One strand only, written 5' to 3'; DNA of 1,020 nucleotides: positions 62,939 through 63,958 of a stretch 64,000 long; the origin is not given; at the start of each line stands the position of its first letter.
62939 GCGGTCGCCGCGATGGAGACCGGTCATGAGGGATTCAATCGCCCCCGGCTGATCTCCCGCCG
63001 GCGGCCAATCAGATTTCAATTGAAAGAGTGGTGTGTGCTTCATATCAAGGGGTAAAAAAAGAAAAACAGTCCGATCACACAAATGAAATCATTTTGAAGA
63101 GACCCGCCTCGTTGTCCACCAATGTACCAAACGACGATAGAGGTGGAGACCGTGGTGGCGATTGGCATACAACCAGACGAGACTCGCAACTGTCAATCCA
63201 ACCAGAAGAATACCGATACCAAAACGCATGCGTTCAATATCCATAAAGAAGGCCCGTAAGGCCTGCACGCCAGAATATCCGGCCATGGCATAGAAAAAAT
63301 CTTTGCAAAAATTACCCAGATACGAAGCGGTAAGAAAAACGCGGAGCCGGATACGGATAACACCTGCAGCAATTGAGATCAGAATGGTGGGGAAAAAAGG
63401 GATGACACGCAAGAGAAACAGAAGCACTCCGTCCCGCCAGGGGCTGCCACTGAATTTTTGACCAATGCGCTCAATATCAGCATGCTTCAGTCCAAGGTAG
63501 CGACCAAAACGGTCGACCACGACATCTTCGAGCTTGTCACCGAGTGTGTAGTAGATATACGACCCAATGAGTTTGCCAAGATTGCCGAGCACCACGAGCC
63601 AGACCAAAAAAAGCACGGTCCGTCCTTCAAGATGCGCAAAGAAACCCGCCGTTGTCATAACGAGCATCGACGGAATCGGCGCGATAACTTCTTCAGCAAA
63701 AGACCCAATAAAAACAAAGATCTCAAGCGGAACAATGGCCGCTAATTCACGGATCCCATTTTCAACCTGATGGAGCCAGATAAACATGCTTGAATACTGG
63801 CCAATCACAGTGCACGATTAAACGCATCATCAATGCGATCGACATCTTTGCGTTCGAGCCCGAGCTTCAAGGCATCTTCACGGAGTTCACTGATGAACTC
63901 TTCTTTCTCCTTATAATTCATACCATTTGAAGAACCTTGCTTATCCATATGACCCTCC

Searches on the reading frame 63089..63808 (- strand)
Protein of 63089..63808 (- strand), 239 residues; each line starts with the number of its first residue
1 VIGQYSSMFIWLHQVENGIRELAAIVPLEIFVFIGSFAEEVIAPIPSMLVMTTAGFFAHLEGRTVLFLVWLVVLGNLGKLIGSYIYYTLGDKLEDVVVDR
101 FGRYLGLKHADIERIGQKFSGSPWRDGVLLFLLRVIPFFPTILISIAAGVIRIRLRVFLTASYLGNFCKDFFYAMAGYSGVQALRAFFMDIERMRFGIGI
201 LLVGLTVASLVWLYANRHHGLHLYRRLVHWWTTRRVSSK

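Call 25: find_encoding_contigs(protein=window:63089-63808:-, flank=10000, max_places=2)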
Protein window:63089-63808:- (239 aa): no gene with exactly this product is on record in the collection.

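Call 28: find_encoding_contigs(protein=window:63089-63787:-, flank=10000, max_places=2)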
Protein window:63089-63787:- (232 aa): 5 contigs read that carry it; 2 places shown.
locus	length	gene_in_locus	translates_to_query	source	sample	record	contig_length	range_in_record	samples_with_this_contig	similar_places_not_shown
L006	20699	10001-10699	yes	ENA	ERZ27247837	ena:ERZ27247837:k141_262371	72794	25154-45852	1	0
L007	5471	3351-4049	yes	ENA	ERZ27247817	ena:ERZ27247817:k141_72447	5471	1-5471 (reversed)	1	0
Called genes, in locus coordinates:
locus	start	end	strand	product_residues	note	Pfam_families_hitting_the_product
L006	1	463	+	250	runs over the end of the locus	PF02535:Zip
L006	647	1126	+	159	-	-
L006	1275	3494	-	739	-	PF01751:Toprim, PF01131:Topoisom_bac, PF01396:Zn_ribbon_Top1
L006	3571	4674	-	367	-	PF02481:DNA_processg_A, PF18306:LDcluster4 (faint), PF17782:WHD_DprA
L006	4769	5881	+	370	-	-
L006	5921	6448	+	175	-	PF01878:EVE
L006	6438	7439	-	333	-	PF00389:2-Hacid_dh, PF02826:2-Hacid_dh_C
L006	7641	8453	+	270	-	PF01794:Ferric_reduct (weak)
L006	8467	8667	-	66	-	-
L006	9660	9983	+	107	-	-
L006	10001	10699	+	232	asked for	PF09335:VTT_dom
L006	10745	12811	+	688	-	PF04851:ResIII, PF13604:AAA_30 (weak), PF17757:UvrB_inter, PF27431:UvrB_3rd, PF00271:Helicase_C, PF12344:UvrB, PF02151:UVR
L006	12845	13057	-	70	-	-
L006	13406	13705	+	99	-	-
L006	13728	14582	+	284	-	-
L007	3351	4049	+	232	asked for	PF09335:VTT_dom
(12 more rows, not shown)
